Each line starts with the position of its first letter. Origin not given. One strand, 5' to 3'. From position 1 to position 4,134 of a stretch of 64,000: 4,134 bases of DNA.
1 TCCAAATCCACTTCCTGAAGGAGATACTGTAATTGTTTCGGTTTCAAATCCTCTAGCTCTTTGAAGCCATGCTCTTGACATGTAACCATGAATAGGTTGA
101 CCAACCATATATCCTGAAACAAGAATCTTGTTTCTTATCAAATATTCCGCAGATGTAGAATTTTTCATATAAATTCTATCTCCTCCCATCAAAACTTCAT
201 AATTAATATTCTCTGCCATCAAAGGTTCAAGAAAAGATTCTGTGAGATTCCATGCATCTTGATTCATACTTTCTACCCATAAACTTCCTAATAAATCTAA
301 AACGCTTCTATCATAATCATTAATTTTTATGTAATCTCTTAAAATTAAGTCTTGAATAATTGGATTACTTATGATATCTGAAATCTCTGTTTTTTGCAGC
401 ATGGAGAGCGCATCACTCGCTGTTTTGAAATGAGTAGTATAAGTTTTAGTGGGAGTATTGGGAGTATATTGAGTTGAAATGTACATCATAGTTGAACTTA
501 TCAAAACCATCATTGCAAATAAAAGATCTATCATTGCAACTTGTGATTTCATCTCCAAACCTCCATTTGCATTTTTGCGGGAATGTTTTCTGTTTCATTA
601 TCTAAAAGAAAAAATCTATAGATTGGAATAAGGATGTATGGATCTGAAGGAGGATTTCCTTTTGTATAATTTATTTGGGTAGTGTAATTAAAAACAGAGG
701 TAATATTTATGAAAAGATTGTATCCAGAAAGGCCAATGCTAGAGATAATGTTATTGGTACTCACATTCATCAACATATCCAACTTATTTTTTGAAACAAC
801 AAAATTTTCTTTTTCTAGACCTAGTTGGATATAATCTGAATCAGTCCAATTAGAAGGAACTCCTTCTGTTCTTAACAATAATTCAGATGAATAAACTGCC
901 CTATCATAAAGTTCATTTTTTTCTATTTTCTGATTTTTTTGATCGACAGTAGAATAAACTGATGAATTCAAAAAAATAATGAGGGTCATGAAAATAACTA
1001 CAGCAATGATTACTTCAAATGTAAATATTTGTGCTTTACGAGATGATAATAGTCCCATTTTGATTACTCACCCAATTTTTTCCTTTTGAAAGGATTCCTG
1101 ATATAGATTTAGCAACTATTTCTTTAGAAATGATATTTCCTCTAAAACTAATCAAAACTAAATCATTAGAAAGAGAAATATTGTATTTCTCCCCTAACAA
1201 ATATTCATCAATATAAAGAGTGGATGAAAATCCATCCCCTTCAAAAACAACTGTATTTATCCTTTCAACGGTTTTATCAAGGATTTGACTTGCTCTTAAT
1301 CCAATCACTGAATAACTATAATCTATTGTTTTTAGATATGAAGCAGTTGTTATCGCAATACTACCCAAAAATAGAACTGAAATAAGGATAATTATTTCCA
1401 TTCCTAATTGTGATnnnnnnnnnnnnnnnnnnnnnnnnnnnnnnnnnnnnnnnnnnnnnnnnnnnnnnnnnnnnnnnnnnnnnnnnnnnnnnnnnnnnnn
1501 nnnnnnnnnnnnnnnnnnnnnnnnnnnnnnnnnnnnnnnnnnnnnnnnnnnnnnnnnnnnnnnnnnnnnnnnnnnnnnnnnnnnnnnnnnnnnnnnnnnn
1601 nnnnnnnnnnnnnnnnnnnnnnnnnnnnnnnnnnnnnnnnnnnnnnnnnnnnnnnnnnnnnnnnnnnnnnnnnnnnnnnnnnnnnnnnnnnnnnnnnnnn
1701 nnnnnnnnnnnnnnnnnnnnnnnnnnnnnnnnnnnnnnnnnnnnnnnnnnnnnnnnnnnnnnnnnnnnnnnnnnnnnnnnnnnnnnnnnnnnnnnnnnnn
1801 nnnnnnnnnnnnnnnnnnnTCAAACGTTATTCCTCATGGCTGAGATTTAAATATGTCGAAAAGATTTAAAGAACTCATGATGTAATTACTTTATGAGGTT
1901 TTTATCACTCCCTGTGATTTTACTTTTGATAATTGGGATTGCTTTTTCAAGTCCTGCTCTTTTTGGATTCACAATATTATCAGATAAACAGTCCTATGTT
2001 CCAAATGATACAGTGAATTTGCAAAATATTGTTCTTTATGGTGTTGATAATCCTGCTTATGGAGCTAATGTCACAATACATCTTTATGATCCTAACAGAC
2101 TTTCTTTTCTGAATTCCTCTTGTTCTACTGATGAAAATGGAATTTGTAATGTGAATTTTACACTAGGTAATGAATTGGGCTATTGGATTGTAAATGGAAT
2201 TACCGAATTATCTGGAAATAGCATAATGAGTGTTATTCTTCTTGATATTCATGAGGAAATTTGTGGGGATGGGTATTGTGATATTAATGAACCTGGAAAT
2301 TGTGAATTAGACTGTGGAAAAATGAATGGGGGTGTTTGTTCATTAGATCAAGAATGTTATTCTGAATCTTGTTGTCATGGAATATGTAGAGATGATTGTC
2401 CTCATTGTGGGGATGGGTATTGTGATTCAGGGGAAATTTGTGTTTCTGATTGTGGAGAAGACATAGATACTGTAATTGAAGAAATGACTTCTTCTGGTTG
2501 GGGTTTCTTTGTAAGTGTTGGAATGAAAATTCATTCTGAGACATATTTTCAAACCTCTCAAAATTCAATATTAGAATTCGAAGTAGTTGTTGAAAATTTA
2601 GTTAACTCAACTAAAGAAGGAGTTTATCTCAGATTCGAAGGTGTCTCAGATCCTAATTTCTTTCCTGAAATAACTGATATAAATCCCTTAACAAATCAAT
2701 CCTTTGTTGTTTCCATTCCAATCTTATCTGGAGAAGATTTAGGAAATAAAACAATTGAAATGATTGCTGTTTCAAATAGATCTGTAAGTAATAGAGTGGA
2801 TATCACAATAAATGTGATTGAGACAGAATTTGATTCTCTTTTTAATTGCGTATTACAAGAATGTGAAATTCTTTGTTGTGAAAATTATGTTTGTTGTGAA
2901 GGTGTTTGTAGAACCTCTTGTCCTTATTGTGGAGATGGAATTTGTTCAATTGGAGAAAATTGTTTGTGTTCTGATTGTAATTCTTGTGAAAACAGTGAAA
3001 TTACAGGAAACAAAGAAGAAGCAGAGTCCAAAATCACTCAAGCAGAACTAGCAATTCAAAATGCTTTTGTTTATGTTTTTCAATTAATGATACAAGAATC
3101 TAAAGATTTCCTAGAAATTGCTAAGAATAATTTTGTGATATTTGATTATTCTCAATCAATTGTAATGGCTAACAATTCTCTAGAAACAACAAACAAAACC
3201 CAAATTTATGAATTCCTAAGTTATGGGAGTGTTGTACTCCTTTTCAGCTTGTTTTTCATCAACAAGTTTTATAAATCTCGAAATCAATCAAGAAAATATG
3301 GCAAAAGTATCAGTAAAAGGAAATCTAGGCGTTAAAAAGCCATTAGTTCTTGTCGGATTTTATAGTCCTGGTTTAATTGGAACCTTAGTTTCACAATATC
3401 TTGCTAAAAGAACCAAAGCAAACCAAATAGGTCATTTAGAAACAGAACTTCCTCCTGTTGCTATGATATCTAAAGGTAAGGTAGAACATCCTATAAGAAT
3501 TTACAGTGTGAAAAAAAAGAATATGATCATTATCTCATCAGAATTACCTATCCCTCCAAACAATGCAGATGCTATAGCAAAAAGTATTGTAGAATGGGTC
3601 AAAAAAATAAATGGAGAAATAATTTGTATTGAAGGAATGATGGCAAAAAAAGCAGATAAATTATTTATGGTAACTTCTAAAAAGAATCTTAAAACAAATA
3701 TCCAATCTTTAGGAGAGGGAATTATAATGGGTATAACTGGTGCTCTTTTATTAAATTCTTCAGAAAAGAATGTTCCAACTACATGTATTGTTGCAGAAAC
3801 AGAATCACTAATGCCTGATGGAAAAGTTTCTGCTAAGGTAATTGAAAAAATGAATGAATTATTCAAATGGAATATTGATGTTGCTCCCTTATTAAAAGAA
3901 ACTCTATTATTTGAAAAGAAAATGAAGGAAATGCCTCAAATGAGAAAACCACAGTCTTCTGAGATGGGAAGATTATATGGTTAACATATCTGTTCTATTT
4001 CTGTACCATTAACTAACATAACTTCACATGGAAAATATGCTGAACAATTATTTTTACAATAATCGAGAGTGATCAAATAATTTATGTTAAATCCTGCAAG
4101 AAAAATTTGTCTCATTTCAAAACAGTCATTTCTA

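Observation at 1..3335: Translationally coupled operon of four K[SA]Q-type prepilin genes next to a CGDGxC-repeat surface protein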

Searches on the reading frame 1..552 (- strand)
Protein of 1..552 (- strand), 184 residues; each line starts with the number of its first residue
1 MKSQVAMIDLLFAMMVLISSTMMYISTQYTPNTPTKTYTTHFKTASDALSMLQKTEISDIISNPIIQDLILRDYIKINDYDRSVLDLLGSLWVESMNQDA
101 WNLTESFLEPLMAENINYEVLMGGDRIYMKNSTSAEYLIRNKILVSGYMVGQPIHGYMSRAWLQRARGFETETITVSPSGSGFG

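Call 10: search_protein_families(library=pfam, proteins=[window:1-552:-], max_evalue=1)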
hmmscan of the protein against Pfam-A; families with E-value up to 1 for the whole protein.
window:1-552:- (184 aa): 1 family
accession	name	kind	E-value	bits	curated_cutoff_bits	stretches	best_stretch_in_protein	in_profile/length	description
PF09863.15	DUF2090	-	0.15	11.5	27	1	119-166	239-285/310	Uncharacterized protein conserved in bacteria (DUF2090)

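Call 11: search_protein_families(library=ncbifam, proteins=[window:1-552:-], max_evalue=1)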
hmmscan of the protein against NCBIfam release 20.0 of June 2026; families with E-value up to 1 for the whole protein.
window:1-552:- (184 aa): 0 families

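Call 13: find_related_loci(query=window:1-552:-, collection=genome_contigs, flank=10000)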
Query window:1-552:- (184 aa) in genome_contigs; peptide patterns used: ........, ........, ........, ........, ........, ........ (x = any residue, [..] = any of these).
27 stretches matched a pattern; 1 encode a relative of the query (tblastn E <= 1e-3); 1 distinct loci.
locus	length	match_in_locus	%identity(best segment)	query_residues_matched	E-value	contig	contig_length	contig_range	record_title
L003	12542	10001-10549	61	1-184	1e-77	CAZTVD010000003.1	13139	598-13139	MAG TPA_asm: Candidatus Woesearchaeota archaeon isolate binchicken_co19_16 genome assembly, contig: NODE_7925_length_131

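Call 22: find_homologous_proteins(query=window:1-552:-, max_evalue=0.01)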
Query window:1-552:-: 30 candidates shared short words with the query, none scored E <= 0.01.

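Call 27: find_related_loci(query=A1, collection=metagenome_contigs, flank=10000)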
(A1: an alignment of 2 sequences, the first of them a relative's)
Query A1 (613 aa) in metagenome_contigs; peptide patterns used: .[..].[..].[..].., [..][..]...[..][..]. (x = any residue, [..] = any of these).
581 stretches matched a pattern, but none encodes a relative of the query by tblastn (E <= 1e-3).

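Call 92: find_related_loci(query=window:1-552:-, collection=metagenome_contigs, flank=10000)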
Query window:1-552:- (184 aa) in metagenome_contigs; peptide patterns used: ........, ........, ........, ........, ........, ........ (x = any residue, [..] = any of these).
39 stretches matched a pattern, but none encodes a relative of the query by tblastn (E <= 1e-3).

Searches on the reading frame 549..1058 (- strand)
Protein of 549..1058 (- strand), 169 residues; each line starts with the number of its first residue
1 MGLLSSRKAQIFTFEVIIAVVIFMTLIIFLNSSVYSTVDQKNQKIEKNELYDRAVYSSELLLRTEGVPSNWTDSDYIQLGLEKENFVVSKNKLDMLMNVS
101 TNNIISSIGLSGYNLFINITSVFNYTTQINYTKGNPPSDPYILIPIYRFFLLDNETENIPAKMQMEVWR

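Call 10: search_protein_families(library=pfam, proteins=[window:549-1058:-], max_evalue=1)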
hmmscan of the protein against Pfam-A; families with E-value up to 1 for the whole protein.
window:549-1058:- (169 aa): 1 family
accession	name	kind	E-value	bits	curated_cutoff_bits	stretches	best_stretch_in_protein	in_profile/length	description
PF11047.13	SopD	-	0.021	14.5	25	1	73-123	104-154/319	Salmonella outer protein D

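Call 11: search_protein_families(library=ncbifam, proteins=[window:549-1058:-], max_evalue=1)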
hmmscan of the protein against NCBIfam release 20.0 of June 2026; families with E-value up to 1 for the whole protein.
window:549-1058:- (169 aa): 3 families
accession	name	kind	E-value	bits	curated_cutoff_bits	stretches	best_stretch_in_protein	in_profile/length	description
TIGR00964.1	secE_bact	equivalog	0.021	14.7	27.55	1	6-37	19-50/57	preprotein translocase subunit SecE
NF041013.1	T4P_ComGE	equivalog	0.057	13.5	49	1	12-52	7-47/83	competence type IV pilus minor pilin ComGE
NF006611.0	PRK09173.1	equivalog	0.15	12.1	195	1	13-50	4-42/159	F0F1 ATP synthase subunit B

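Call 12: find_encoding_contigs(protein=window:549-1058:-, flank=10000, max_places=6)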
Protein window:549-1058:- (169 aa): 2 contigs read that carry it; 2 places shown.
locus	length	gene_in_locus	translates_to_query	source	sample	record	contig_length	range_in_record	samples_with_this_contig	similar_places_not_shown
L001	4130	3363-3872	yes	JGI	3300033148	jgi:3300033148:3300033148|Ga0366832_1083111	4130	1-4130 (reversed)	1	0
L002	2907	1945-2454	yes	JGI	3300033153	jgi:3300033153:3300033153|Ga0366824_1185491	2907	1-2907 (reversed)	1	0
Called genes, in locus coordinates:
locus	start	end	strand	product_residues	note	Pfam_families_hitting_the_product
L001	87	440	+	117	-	-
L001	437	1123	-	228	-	PF09754:PAC2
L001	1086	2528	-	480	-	PF01835:MG2 (weak)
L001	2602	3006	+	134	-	-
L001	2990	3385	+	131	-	-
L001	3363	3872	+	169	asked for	-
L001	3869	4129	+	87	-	?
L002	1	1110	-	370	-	?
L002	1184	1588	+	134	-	-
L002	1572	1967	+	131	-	-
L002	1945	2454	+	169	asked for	-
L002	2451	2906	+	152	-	?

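Call 42: search_solved_structures(query=window:549-1058:-, max_evalue=10)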
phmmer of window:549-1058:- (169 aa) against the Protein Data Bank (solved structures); distinct sequences matched with E-value up to 10: 0.

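Call 72: predict_structure(protein=window:549-1058:-)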
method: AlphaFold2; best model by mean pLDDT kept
length: 169 residues; sequences in the alignment: 1
mean_pLDDT: 42.5   pTM: 0.25
mean pLDDT of the five models: 42.5, 42.1, 41.1, 39.4, 37.9
residues with pLDDT >= 90: 7; 70-90: 18; 50-70: 12; < 50: 132
segments of 3 or more residues with pLDDT < 50: 39-169
pLDDT, mean of each block of 10 residues (from residue 1): 63 85 87 54 38 29 33 33 34 38 36 35 32 33 30 31 28
secondary structure, 60 per line:
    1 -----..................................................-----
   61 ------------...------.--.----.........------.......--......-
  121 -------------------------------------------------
elements in order: H6-55 H90-98 E105-111 E114-119

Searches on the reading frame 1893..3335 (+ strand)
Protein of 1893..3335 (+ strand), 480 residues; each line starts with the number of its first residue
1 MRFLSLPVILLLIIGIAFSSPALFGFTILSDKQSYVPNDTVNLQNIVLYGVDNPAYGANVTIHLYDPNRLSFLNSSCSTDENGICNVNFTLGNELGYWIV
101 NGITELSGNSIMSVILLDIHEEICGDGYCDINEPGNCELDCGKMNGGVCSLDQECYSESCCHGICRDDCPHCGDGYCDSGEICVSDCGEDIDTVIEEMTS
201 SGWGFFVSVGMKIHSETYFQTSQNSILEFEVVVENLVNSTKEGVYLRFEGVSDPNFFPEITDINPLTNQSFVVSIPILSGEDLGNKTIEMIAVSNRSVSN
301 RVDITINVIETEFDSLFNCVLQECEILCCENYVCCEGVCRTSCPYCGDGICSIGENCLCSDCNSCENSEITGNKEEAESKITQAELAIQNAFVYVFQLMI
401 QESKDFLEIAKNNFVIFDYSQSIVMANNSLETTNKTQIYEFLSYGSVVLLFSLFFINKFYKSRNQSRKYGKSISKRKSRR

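Call 10: search_protein_families(library=pfam, proteins=[window:1893-3335:+], max_evalue=1)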
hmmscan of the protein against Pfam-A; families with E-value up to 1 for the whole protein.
window:1893-3335:+ (480 aa): 2 families
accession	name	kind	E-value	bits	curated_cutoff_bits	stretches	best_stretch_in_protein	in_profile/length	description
PF01835.25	MG2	-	5.4e-06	27.1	32.8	1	28-101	4-79/96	MG2 domain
PF02369.22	Big_1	-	0.098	13.2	34.9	1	39-90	17-67/93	Bacterial Ig-like domain (group 1)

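Call 11: search_protein_families(library=ncbifam, proteins=[window:1893-3335:+], max_evalue=1)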
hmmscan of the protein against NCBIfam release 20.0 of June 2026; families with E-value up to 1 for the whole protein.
window:1893-3335:+ (480 aa): 1 family
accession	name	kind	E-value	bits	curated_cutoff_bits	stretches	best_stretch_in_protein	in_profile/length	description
NF053712.1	repair_DEAH_YoaA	equivalog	0.13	10.9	680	1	350-419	160-225/630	DNA repair helicase YoaA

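Call 85: search_solved_structures(query=window:1893-3335:+, max_evalue=1)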
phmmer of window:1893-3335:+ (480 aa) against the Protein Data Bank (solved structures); distinct sequences matched with E-value up to 1: 0.

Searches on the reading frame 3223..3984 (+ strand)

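Call 10: search_protein_families(library=pfam, proteins=[window:3223-3984:+], max_evalue=1)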
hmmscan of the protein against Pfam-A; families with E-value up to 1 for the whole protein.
window:3223-3984:+ (253 aa): 1 family
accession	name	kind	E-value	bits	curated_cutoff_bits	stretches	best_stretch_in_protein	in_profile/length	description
PF09754.15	PAC2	-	1.7e-29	103.6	25.8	1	43-237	2-214/215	PAC2 family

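Call 11: search_protein_families(library=ncbifam, proteins=[window:3223-3984:+], max_evalue=1)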
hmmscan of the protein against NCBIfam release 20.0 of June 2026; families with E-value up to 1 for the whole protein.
window:3223-3984:+ (253 aa): 3 families
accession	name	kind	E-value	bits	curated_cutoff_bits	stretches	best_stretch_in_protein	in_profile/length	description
TIGR00161.1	TIGR00161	hypoth_equivalog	9.5e-40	136.8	199.25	1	31-242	9-226/239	proteasome assembly chaperone family protein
TIGR00162.1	TIGR00162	hypoth_equivalog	2.4e-09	36.9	200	1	29-240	10-239/260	proteasome assembly chaperone family protein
NF002739.0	PRK02714.1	equivalog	0.037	13.5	259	1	180-240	99-163/320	o-succinylbenzoate synthase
